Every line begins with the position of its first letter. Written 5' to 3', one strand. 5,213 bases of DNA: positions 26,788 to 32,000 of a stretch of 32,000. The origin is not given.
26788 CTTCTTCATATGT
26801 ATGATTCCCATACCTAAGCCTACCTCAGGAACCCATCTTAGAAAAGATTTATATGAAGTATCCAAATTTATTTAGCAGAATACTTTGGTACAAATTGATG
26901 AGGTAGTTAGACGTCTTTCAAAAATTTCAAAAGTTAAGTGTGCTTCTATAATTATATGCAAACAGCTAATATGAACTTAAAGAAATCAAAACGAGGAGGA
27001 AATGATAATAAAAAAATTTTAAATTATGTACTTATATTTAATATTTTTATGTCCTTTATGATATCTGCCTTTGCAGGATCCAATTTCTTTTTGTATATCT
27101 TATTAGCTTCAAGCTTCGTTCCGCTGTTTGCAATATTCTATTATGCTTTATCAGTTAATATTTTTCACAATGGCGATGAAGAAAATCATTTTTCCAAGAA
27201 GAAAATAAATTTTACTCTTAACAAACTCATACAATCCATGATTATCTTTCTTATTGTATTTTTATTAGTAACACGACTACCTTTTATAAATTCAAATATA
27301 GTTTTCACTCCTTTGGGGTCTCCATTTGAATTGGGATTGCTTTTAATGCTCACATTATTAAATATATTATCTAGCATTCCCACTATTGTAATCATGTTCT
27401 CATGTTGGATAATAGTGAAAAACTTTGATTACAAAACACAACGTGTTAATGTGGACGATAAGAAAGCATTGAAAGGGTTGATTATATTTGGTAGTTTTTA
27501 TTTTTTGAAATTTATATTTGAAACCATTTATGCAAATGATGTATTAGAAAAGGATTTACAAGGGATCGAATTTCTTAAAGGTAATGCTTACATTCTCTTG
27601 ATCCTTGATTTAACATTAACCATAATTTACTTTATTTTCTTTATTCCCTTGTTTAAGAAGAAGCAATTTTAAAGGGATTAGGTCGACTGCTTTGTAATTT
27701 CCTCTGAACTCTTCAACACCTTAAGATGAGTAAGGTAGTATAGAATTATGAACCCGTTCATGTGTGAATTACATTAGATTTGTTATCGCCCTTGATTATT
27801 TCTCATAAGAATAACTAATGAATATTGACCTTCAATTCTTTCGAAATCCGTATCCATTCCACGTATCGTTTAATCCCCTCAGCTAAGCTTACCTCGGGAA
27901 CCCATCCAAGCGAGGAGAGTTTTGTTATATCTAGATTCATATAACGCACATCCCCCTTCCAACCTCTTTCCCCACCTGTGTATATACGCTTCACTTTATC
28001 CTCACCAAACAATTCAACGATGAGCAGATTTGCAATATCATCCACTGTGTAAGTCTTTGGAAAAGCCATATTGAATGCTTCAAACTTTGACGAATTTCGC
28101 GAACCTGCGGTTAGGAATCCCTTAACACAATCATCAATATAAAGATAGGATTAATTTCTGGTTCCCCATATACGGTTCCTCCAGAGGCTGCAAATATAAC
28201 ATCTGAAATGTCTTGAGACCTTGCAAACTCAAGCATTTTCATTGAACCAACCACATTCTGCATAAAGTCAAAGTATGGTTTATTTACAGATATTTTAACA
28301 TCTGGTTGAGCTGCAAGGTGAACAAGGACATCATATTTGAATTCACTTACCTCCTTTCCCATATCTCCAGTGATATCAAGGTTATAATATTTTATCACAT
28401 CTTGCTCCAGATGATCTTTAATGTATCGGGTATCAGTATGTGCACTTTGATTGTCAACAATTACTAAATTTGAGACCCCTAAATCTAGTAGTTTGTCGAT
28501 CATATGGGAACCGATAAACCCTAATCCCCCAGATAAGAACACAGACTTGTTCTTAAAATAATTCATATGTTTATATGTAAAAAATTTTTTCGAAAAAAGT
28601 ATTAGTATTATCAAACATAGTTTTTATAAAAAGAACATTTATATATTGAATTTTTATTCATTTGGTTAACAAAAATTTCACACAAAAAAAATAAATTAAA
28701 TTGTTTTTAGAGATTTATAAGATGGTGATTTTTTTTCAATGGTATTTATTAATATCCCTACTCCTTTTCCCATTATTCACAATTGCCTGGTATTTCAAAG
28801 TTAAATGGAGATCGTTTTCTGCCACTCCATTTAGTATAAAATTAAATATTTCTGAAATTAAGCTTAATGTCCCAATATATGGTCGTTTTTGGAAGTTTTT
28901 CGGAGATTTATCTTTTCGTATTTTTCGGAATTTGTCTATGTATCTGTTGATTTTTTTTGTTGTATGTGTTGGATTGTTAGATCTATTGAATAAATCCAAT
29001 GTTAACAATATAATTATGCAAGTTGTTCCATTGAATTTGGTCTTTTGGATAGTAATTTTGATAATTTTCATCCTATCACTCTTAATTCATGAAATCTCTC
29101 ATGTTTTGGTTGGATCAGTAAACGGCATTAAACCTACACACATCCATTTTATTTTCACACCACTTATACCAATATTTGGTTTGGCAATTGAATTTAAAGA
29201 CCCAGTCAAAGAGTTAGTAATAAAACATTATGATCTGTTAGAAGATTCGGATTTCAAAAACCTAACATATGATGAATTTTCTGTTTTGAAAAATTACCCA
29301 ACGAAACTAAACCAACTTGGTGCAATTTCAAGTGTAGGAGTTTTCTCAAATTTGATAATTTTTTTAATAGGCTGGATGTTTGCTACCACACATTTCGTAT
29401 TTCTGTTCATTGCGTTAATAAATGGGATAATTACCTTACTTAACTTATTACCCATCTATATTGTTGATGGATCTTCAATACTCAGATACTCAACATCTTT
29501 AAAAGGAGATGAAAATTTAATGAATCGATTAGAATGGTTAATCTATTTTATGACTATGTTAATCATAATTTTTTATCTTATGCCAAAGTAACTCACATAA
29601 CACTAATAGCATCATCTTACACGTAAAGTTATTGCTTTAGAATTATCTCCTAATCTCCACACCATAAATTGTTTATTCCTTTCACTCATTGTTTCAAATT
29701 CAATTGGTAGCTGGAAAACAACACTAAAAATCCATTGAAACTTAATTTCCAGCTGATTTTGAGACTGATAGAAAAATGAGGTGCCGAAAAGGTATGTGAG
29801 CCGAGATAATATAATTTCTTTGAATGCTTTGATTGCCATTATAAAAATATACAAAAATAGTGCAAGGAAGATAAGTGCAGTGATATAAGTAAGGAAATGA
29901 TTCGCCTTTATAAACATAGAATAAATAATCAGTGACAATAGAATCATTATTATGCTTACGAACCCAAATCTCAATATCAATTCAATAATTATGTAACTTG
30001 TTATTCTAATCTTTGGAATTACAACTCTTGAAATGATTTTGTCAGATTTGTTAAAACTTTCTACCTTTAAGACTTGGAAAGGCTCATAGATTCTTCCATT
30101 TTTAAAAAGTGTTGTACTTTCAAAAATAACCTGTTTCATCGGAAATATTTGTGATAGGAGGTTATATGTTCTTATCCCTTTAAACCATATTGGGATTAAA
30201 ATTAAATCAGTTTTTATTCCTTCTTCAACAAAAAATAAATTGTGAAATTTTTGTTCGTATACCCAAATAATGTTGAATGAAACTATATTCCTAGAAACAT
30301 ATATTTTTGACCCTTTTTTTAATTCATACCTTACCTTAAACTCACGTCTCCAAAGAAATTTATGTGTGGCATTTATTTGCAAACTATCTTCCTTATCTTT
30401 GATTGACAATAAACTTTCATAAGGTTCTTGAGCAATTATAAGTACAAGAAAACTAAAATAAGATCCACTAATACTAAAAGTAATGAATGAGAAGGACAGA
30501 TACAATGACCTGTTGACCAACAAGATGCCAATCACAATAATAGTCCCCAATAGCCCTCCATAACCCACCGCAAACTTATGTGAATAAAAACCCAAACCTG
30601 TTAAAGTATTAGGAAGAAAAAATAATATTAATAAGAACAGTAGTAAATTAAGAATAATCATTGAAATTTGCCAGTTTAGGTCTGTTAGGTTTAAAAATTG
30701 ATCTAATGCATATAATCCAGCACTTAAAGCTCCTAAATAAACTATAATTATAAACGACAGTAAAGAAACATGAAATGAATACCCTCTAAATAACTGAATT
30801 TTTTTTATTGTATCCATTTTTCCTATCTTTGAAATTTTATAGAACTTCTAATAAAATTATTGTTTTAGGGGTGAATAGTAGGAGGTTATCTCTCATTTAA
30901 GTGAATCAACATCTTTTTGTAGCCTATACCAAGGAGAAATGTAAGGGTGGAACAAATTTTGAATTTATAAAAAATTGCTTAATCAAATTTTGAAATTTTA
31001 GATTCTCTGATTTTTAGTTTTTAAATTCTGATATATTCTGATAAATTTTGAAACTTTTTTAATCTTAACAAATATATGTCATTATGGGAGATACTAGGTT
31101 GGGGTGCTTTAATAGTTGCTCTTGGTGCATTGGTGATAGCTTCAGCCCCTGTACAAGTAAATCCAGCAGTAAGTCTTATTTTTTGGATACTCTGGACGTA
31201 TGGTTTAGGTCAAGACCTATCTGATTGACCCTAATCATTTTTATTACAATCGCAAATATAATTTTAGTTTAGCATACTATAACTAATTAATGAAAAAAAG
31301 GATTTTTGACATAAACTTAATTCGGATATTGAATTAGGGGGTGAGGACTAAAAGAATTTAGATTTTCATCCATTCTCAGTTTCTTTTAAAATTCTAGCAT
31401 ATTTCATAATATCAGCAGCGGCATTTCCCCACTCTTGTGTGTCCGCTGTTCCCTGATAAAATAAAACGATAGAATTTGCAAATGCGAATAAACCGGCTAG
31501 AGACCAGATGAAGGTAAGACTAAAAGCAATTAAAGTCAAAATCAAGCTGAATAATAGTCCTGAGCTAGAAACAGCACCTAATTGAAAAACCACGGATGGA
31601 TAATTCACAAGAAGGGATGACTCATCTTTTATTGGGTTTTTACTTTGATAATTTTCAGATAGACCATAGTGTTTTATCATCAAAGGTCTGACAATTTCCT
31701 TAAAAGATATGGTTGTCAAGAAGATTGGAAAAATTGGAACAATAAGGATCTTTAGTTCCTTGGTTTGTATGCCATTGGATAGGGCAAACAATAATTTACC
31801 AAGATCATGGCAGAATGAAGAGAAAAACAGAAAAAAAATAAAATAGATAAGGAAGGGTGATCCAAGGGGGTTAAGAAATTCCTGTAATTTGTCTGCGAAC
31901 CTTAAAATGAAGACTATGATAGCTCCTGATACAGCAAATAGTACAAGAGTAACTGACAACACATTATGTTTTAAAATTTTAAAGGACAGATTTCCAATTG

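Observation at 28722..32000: Candidate new system: active and dead site-2-protease paralogs enclosing a membrane protein and a 50-aa hydrophobic peptide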

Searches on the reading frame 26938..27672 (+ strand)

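Call 3: search_protein_families(library=pfam, proteins=[window:26938-27672:+], max_evalue=0.1)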
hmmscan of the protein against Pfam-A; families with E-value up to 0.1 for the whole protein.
window:26938-27672:+ (244 aa): 0 families

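Call 31: search_protein_families(library=phrogs, proteins=[window:26938-27672:+], max_evalue=0.1)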
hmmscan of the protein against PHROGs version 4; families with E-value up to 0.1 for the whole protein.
window:26938-27672:+ (244 aa): 2 families
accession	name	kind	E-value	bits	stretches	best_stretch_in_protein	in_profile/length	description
phrog_24270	-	unknown function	0.00082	20.5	1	30-93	59-122/152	-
phrog_11027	-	unknown function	0.013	16.5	1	147-181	13-46/151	-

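Call 32: search_protein_families(library=ncbifam, proteins=[window:26938-27672:+], max_evalue=0.1)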
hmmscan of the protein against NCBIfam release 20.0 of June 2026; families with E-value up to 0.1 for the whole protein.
window:26938-27672:+ (244 aa): 0 families

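Call 33: search_protein_families(library=padloc, proteins=[window:26938-27672:+], max_evalue=0.1)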
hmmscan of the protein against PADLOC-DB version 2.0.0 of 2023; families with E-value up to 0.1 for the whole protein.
window:26938-27672:+ (244 aa): 1 family
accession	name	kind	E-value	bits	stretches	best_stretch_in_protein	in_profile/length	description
PDLC04500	PDC-M18B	-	0.076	10.5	1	63-163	52-151/174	-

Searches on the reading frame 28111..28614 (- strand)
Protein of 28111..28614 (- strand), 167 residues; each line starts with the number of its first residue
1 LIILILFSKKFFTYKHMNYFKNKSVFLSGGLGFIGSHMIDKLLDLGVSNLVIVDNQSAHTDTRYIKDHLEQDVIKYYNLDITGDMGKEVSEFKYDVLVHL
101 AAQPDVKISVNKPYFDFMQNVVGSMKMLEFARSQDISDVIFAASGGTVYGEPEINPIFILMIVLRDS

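Call 3: search_protein_families(library=pfam, proteins=[window:28111-28614:-], max_evalue=0.1)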
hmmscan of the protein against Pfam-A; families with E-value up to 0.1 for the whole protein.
window:28111-28614:- (167 aa): 8 families
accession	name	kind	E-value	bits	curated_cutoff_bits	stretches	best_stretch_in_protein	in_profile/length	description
PF16363.11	GDP_Man_Dehyd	-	2.6e-18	67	27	1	28-155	3-139/332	GDP-mannose 4,6 dehydratase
PF01370.27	Epimerase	-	8e-18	65.2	20.9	1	26-154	2-124/240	NAD dependent epimerase/dehydratase family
PF02719.21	Polysacc_synt_2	-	1.2e-08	34.9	20.2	1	25-142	1-126/293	Polysaccharide biosynthesis protein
PF01073.25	3Beta_HSD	-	1.7e-08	34.3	22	1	28-150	3-122/280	3-beta hydroxysteroid dehydrogenase/isomerase family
PF07993.18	NAD_binding_4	-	0.00058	19.5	20.1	1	27-142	1-135/258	Male sterility protein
PF08659.16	KR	-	0.0022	18.4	22.6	1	25-82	3-63/180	KR domain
PF00899.27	ThiF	-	0.003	17.2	28.1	1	17-56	15-53/238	ThiF family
PF01144.29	CoA_trans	-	0.03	14.1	23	1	19-62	11-56/217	Coenzyme A transferase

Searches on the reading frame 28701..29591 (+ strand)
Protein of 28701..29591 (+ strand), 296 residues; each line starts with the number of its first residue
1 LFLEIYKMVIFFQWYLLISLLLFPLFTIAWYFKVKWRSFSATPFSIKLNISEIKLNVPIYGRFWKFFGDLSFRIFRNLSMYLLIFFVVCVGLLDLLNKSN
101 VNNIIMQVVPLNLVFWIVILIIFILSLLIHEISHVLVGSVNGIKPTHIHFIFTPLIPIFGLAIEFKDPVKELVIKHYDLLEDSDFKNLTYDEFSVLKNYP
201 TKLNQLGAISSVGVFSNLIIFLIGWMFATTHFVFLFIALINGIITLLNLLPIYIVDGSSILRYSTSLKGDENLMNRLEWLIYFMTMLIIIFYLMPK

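Call 3: search_protein_families(library=pfam, proteins=[window:28701-29591:+], max_evalue=0.1)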
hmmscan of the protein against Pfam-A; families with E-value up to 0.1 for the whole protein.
window:28701-29591:+ (296 aa): 1 family
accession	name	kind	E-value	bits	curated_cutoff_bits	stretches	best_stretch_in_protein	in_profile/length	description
PF02163.28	Peptidase_M50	-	9.3e-10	38.6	27.2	2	225-290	154-219/221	Peptidase family M50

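Call 16: find_homologous_proteins(query=window:28701-29591:+, max_evalue=0.001)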
Query window:28701-29591:+ (296 aa): 1 proteins with E <= 0.001 among 2248 candidates. Only proteins of 162 to 518 residues were searched: fused or split forms outside these lengths cannot appear, so this answer is no evidence that the protein stands alone or is whole; lengths 'longer' or 'shorter' looks for them.
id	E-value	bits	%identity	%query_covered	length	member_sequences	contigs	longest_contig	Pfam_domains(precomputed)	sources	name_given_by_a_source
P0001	3.7e-179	613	100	98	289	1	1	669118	PF02163.29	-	-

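Call 31: search_protein_families(library=phrogs, proteins=[window:28701-29591:+], max_evalue=0.1)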
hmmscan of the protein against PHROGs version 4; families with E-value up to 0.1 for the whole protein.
window:28701-29591:+ (296 aa): 0 families

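Call 32: search_protein_families(library=ncbifam, proteins=[window:28701-29591:+], max_evalue=0.1)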
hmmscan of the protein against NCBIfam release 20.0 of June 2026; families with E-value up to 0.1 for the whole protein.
window:28701-29591:+ (296 aa): 2 families
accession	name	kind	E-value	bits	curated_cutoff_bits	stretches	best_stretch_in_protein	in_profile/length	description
NF041824.1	daptide_HExxH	equivalog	9.9e-05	21.6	300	1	73-149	118-193/379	daptide biosynthesis intramembrane metalloprotease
NF002796.0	PRK02935.1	equivalog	0.012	15.5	108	1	198-257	4-62/118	hypothetical protein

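Call 33: search_protein_families(library=padloc, proteins=[window:28701-29591:+], max_evalue=0.1)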
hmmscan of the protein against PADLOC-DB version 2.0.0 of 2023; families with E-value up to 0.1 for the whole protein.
window:28701-29591:+ (296 aa): 0 families

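Call 53: search_solved_structures(query=window:28701-29591:+, max_evalue=10, show_alignments=3)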
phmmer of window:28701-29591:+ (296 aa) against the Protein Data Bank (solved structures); distinct sequences matched with E-value up to 10: 1.
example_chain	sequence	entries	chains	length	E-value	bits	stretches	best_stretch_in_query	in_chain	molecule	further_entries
3b4r_A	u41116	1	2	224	0.11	15.4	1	109-168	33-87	Putative zinc metalloprotease MJ0392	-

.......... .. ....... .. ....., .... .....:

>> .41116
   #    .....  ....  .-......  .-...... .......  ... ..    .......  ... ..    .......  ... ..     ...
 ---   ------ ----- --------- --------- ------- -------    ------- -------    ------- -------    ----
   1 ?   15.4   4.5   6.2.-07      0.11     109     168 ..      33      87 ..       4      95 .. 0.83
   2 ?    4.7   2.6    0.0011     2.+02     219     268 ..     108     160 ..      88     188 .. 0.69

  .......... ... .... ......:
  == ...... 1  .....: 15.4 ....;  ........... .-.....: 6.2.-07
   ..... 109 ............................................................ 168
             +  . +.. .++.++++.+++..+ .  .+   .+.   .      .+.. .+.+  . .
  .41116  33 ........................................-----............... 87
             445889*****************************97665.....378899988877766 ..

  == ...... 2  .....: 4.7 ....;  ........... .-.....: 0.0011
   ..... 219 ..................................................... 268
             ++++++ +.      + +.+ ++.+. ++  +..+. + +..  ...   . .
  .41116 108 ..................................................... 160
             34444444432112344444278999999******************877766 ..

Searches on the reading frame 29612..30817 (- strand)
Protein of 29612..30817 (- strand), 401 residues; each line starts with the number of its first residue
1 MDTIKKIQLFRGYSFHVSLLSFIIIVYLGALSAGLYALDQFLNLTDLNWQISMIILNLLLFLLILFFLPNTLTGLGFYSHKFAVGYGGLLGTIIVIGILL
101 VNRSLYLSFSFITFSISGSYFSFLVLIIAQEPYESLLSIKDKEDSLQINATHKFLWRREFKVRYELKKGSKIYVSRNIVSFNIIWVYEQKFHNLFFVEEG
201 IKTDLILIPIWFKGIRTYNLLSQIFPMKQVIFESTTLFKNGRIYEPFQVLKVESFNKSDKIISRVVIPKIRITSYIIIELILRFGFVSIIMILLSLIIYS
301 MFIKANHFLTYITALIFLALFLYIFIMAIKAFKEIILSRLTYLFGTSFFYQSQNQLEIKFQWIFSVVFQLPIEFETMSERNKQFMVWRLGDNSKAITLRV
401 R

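Call 3: search_protein_families(library=pfam, proteins=[window:29612-30817:-], max_evalue=0.1)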
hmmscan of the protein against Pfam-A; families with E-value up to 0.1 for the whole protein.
window:29612-30817:- (401 aa): 0 families

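Call 23: find_homologous_proteins(query=window:29612-30817:-, max_evalue=0.01)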
Query window:29612-30817:- (401 aa): 1 proteins with E <= 0.01 among 8000 candidates. Only proteins of 220 to 702 residues were searched: fused or split forms outside these lengths cannot appear, so this answer is no evidence that the protein stands alone or is whole; lengths 'longer' or 'shorter' looks for them.
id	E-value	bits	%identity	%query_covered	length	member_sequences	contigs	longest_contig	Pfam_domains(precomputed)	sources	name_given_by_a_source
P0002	7.8e-248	840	100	100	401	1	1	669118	-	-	-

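Call 31: search_protein_families(library=phrogs, proteins=[window:29612-30817:-], max_evalue=0.1)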
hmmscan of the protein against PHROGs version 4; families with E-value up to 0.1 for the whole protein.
window:29612-30817:- (401 aa): 0 families

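Call 32: search_protein_families(library=ncbifam, proteins=[window:29612-30817:-], max_evalue=0.1)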
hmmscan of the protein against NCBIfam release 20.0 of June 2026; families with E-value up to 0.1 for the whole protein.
window:29612-30817:- (401 aa): 0 families

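Call 33: search_protein_families(library=padloc, proteins=[window:29612-30817:-], max_evalue=0.1)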
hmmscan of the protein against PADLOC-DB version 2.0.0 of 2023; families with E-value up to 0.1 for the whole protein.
window:29612-30817:- (401 aa): 0 families

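Call 36: predict_structure(protein=window:29612-30817:-)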
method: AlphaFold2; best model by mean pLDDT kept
length: 401 residues; sequences in the alignment: 1
mean_pLDDT: 47.2   pTM: 0.28
mean pLDDT of the five models: 47.2, 45.2, 42.1, 41.7, 40.6
residues with pLDDT >= 90: 0; 70-90: 35; 50-70: 136; < 50: 230
segments of 3 or more residues with pLDDT < 50: 3-10, 118-276, 341-390, 392-401
pLDDT, mean of each block of 10 residues (from residue 1): 48 57 63 62 68 70 65 61 62 63 62 50 37 38 43 33 33 35 26 25 26 30 33 28 30 30 29 47 65 68 66 75 74 63 40 36 35 37 36 39 32
secondary structure, 60 per line:
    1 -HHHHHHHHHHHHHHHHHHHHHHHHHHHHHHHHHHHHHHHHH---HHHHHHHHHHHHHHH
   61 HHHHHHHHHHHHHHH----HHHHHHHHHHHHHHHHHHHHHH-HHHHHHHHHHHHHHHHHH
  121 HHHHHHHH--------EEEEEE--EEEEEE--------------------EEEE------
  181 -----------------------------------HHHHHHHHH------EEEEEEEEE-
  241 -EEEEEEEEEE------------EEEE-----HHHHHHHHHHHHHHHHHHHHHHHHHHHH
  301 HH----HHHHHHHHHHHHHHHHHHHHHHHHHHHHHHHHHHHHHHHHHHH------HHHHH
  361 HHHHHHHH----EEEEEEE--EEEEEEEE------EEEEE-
elements in order: H2-42 H46-75 H80-101 H103-128 E137-142 E145-150 E171-174 H216-224 E231-239 E242-251 E264-267 H273-302 H307-349 H356-368 E373-379 E382-389 E396-400

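Call 70: search_protein_families(library=pfam, proteins=[window:29612-30817:-], max_evalue=10)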
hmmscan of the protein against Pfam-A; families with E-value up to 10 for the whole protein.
window:29612-30817:- (401 aa): 0 families

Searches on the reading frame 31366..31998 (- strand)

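Call 3: search_protein_families(library=pfam, proteins=[window:31366-31998:-], max_evalue=0.1)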
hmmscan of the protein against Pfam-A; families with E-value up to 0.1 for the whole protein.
window:31366-31998:- (210 aa): 1 family
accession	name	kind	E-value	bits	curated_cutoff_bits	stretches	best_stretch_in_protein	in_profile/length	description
PF02163.28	Peptidase_M50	-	0.019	14.7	27.2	1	52-166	1-105/221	Peptidase family M50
